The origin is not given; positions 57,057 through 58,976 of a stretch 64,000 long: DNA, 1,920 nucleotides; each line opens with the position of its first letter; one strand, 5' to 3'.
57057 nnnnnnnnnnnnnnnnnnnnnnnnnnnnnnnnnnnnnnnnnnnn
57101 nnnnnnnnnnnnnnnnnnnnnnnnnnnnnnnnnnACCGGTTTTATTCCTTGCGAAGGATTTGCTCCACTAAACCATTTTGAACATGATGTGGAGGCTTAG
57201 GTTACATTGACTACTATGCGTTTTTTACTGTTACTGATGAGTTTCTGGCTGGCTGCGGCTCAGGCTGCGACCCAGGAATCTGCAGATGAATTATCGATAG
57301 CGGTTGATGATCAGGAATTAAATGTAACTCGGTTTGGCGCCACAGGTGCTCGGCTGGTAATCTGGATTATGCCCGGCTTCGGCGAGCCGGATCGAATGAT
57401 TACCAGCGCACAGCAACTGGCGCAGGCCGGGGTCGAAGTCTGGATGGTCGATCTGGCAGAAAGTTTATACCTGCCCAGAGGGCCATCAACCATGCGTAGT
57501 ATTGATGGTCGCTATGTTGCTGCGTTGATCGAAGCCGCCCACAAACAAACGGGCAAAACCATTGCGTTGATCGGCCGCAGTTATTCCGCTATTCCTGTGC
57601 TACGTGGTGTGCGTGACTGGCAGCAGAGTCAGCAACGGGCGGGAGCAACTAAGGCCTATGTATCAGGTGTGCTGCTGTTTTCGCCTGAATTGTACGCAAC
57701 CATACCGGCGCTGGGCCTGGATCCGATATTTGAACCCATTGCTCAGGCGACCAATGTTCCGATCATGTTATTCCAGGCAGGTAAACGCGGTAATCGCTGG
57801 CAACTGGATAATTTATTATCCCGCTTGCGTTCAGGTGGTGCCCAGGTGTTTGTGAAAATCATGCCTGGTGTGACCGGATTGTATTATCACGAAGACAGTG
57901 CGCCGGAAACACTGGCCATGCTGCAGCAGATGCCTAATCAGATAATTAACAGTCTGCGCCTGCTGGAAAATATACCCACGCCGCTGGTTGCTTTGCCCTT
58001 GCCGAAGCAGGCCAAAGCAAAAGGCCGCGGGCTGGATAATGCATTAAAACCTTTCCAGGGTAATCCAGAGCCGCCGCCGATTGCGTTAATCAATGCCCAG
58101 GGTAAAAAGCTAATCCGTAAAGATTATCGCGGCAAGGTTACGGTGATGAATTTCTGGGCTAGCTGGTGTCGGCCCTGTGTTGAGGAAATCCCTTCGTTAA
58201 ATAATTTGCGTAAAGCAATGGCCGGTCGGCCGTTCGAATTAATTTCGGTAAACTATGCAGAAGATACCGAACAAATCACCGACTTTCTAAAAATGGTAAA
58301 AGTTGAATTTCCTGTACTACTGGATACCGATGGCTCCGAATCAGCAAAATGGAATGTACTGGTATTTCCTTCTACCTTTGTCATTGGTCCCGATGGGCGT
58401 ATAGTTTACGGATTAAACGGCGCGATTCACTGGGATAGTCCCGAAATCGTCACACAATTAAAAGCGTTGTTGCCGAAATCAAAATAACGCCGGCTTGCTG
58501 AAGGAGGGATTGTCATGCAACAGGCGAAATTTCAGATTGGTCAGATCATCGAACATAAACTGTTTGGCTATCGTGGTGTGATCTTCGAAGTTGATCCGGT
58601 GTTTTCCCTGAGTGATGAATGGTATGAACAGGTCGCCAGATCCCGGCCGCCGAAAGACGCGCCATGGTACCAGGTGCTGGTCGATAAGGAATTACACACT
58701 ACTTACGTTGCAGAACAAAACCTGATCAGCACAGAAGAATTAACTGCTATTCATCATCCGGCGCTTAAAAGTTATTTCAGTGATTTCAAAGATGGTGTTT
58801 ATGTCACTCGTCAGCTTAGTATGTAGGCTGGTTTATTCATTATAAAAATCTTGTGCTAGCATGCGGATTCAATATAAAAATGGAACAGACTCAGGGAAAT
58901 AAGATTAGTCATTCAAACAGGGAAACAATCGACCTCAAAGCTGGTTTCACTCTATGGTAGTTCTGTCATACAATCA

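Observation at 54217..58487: Periplasmic thiol-redox island with a tandemly duplicated [secreted alpha/beta-like domain + TlpA/DsbE thioredoxin] module, once split into two genes and once fused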

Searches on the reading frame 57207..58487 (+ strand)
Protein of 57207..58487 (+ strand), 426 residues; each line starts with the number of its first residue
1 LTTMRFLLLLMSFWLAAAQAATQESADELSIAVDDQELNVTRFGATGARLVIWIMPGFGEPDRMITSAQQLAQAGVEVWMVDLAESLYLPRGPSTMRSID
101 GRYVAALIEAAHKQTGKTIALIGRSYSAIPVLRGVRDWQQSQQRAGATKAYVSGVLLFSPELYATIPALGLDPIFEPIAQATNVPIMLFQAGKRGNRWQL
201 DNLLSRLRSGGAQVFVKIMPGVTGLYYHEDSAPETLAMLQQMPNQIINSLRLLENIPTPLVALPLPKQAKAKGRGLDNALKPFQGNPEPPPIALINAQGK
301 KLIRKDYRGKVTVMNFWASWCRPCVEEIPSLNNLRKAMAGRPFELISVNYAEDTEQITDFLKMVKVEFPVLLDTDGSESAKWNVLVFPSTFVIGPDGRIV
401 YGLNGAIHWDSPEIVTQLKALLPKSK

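Call 3: search_protein_families(library=pfam, proteins=[window:57207-58487:+], max_evalue=0.1)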
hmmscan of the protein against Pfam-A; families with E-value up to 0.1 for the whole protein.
window:57207-58487:+ (426 aa): 6 families
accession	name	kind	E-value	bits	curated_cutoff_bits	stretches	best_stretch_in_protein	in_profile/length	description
PF00578.27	AhpC-TSA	-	9.5e-20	71.2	26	1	290-401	6-123/124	AhpC/TSA family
PF08534.16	Redoxin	-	9.3e-19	68.1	26.6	1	291-416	8-146/148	Redoxin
PF13905.12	Thioredoxin_8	-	2.5e-12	47.4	27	1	309-399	1-94/94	Thioredoxin-like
PF00085.26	Thioredoxin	-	8.3e-05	23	23.5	1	310-358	19-66/103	Thioredoxin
PF21649.3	APMV_polyA_pol_cat_2nd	-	0.0088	15.5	27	1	339-366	63-90/294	APMV, Putative poly(A) polymerase, catalytic subunit, C-terminal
PF13098.12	Thioredoxin_2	-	0.056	14.2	27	0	309-407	5-95/104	Thioredoxin-like domain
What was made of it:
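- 58074..58487 (+): Fused protein, part 3: TlpA/ResA-like thioredoxin domain (residues 290-426, C321-R-P-C324 at 58167-58178, Glu327, cis-Pro388). Pfam AhpC-TSA 9.5e-20 and Redoxin 9.3e-19 (call 3).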

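Call 4: search_protein_families(library=ncbifam, proteins=[window:57207-58487:+], max_evalue=0.1)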
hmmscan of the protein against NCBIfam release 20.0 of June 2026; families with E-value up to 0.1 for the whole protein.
window:57207-58487:+ (426 aa): 15 families
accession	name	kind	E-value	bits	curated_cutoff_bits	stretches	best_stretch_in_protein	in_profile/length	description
NF002854.0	PRK03147.1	subfamily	1.2e-23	83.9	170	1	290-407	43-160/176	thiol-disulfide oxidoreductase ResA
NF047696.1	ThlDiSintTplARhiz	equivalog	3.7e-20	72.7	230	1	289-423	77-217/219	thiol:disulfide interchange protein TlpA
NF041202.1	StoA_CxxC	exception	4.2e-19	69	210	1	306-405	49-150/163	endospore biogenesis thiol-disulfide oxidoreductase StoA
TIGR00385.1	dsbE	subfamily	2.5e-16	59.7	123.15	1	307-407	61-158/173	DsbE family thiol:disulfide interchange protein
NF041054.1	WAxxUGC_long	equivalog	1.6e-10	40.8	300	1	289-407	84-202/354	ResA-like WAxxUGC motif-containing protein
NF010625.0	PRK14018.1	equivalog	2.4e-09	36.3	522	1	308-408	55-161/521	bifunctional peptide-methionine (S)-S-oxide reductase MsrA/peptide-methionine (R)-S-oxide reductase MsrB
NF011941.0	PRK15412.1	equivalog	7.1e-08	32.2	359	1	308-407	67-163/185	thiol:disulfide interchange protein DsbE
NF008229.0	PRK10996.1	equivalog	2.7e-05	23.9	125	1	295-350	38-92/141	thioredoxin TrxC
TIGR01068.1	thioredoxin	equivalog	7.8e-05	22.8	96.8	1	310-340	15-45/101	thioredoxin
NF053656.1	redoxin_TUGYCR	domain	0.00031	20.7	100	1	299-421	17-142/146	TUGYCR motif thioredoxin fold (seleno)protein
TIGR00674.1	dapA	equivalog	0.034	13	206.15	1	147-195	89-136/286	4-hydroxy-tetrahydrodipicolinate synthase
NF047697.1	ThioredTrxAClost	equivalog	0.053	13.7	140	0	310-339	18-47/105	thioredoxin TrxA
NF006898.0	PRK09381.1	equivalog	0.072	13.5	138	0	312-340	24-52/109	thioredoxin TrxA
NF040769.1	SelL_rel_redox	subfamily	0.094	12.4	120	0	321-375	37-91/173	SelL-related redox protein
TIGR02540.1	gpx7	equivalog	0.098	12.4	207.3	0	295-347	8-60/153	putative glutathione peroxidase Gpx7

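Call 19: search_solved_structures(query=A1, max_evalue=1)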
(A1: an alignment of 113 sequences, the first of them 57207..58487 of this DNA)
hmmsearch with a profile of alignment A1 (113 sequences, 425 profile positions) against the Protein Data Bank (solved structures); distinct sequences matched with E-value up to 1: 306 (the best 60 are shown).
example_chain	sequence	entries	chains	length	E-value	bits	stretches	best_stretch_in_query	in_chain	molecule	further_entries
3kcm_A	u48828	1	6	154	1.7e-36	129.4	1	290-421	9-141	Thioredoxin family protein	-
1st9_A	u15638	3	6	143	1.6e-27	99.8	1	290-407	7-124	Thiol-disulfide oxidoreductase resA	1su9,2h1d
2f9s_A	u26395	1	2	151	1.9e-27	99.6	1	290-407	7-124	Thiol-disulfide oxidoreductase resA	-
2h1b_A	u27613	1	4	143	1.2e-26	96.9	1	290-407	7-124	Thiol-disulfide oxidoreductase resA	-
3c71_A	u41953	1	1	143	2.1e-26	96.1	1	290-407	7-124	Thiol-disulfide oxidoreductase resA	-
3c73_A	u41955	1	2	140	6.8e-26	94.4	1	291-407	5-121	Thiol-disulfide oxidoreductase resA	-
2h19_A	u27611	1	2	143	8.5e-26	94.1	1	290-407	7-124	Thiol-disulfide oxidoreductase resA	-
2h1a_A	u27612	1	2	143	8.5e-26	94.1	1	290-407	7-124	Thiol-disulfide oxidoreductase resA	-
3hdc_A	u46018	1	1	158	8.5e-26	94.1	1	289-422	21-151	Thioredoxin family protein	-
1kng_A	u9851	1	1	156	3.9e-24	88.6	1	303-411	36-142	THIOL:DISULFIDE INTERCHANGE PROTEIN CYCY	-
2h1g_A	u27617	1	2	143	4.5e-24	88.4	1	290-407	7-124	Thiol-disulfide oxidoreductase resA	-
4nmu_A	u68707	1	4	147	9.6e-23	84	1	288-402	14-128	Thiol-disulfide oxidoreductase ResA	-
3erw_A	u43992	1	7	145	7e-20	74.6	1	288-400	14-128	Sporulation thiol-disulfide oxidoreductase A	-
3gl3_A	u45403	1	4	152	1.4e-18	70.3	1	302-400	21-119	Putative Thiol:disulfide interchange protein DsbE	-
2l5o_A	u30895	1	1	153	2.6e-18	69.4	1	288-400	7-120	Putative thioredoxin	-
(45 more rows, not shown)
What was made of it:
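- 58074..58487 (+): PDB profile hits 3kcm at 1.7e-36 and ResA at 1.6e-27 (call 19).
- The TlpA parts resemble ResA, CycY and DsbE (calls 4, 19).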

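Call 27: predict_structure(alignment_id=A1)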
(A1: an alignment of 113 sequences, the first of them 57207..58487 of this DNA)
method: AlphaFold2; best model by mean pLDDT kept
length: 426 residues; sequences in the alignment: 113
mean_pLDDT: 94.6   pTM: 0.91
mean pLDDT of the five models: 94.6, 94.2, 93.8, 93.5, 93.5
residues with pLDDT >= 90: 376; 70-90: 42; 50-70: 8; < 50: 0
segments of 3 or more residues with pLDDT < 50: none
pLDDT, mean of each block of 10 residues (from residue 1): 86 88 84 95 98 92 97 98 96 94 98 98 98 99 98 98 91 94 98 92 97 98 93 96 98 98 92 81 96 96 97 96 93 97 97 91 92 94 94 98 96 98 86
secondary structure, 60 per line:
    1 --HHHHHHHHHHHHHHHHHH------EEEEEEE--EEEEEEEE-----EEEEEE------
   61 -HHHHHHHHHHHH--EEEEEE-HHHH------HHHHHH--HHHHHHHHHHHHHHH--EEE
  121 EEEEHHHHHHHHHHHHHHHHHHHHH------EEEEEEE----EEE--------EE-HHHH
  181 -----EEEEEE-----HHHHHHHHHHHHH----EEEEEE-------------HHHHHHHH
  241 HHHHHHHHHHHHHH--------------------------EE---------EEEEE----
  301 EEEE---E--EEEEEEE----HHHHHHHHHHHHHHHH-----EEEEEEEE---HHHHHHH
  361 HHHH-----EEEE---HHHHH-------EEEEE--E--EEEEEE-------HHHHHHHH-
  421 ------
elements in order: H3-20 E27-33 E36-43 E49-54 H62-73 E76-81 H83-86 H93-98 H101-115 E118-124 H125-145 E152-158 E163-165 H177-180 E186-191 H197-209 E214-219 H233-254 E292-296 E301-304 E311-317 H322-337 E343-350 H354-364 E370-373 H377-381 E389-393 E399-404 H412-419
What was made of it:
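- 57216..57968 (+): Fused protein, part 1: signal peptide plus ABH-fold pseudo-hydrolase domain (residues about 4-254 of ORF 57207-58487). It contains no cysteine. AF2 pLDDT 94.6 and pTM 0.91 (call 27).
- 57969..58073 (+): Fused protein, part 2: ordered Pro-rich linker (residues about 255-289, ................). The LKPF motif is shared with the mature N-terminus of the split TlpA (LKPY). pLDDT 81-96 through the linker (call 27).
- pTM 0.91 and pLDDT 94.6 for a two-domain, 426-aa model with an ordered linker (call 27).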

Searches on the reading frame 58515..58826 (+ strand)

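Call 3: search_protein_families(library=pfam, proteins=[window:58515-58826:+], max_evalue=0.1)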
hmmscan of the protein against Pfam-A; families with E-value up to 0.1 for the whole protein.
window:58515-58826:+ (103 aa): 1 family
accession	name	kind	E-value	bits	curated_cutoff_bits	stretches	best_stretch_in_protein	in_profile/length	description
PF08755.16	YccV-like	-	1.4e-26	93.2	22.8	1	4-93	1-99/101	Hemimethylated DNA-binding protein YccV like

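Call 4: search_protein_families(library=ncbifam, proteins=[window:58515-58826:+], max_evalue=0.1)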
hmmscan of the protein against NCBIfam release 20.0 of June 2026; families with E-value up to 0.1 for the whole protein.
window:58515-58826:+ (103 aa): 2 families
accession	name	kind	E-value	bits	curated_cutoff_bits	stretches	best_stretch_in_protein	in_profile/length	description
TIGR02097.1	yccV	equivalog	3.4e-30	104.3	38.05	1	4-96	2-98/101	heat shock protein HspQ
NF010729.0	PRK14129.1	equivalog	1.1e-17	64.4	135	1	2-85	2-88/105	heat shock protein HspQ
